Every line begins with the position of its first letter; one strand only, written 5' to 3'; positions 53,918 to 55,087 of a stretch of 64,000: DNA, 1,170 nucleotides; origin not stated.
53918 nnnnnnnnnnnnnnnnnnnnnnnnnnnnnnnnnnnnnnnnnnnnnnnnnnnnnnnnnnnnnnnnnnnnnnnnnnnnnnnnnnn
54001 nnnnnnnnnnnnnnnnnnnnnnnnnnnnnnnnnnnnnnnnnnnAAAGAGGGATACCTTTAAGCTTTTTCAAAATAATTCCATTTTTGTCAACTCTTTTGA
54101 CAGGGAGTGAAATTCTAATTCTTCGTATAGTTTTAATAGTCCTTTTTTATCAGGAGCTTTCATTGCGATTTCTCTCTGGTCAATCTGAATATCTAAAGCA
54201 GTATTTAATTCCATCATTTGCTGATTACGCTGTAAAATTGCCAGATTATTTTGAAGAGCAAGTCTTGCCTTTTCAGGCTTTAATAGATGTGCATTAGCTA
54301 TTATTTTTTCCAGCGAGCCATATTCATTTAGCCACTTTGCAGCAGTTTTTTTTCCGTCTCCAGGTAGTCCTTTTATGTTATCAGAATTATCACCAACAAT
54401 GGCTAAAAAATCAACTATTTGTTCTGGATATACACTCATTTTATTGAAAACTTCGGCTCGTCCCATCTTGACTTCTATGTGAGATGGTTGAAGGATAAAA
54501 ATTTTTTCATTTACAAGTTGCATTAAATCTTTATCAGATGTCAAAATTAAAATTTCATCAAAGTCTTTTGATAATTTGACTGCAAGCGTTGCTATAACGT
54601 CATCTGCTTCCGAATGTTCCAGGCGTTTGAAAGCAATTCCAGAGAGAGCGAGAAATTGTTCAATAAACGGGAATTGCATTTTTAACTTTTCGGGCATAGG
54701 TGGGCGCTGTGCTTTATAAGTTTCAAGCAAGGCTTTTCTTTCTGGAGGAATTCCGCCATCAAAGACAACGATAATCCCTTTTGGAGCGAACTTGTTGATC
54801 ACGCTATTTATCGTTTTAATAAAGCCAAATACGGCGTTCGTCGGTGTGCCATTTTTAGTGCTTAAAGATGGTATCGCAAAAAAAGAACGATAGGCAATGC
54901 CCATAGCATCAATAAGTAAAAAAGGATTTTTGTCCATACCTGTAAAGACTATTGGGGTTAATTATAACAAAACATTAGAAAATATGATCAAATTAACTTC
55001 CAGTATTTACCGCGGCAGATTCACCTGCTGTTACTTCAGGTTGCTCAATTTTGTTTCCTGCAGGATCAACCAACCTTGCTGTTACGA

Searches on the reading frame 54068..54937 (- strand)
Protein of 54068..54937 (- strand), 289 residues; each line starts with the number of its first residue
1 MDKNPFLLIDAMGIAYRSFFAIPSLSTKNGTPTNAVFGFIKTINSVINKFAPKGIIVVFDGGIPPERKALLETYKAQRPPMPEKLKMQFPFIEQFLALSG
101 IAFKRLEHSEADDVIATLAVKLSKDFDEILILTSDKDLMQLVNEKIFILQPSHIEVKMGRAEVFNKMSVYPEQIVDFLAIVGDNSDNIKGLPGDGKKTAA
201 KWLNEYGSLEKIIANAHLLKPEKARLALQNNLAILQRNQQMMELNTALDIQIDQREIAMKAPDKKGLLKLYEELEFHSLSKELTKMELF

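Call 48: search_protein_families(library=pfam, proteins=[window:54068-54937:-], max_evalue=0.0001)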
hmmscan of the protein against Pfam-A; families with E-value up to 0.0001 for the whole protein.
window:54068-54937:- (289 aa): 2 families
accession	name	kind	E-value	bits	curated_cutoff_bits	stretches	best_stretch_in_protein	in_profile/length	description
PF02739.22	5_3_exonuc_N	-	2.2e-47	161.3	34.3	1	6-167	2-163/164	5'-3' exonuclease, N-terminal resolvase-like domain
PF01367.25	5_3_exonuc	-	3.5e-26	92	40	1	169-264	1-96/97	5'-3' exonuclease, C-terminal SAM fold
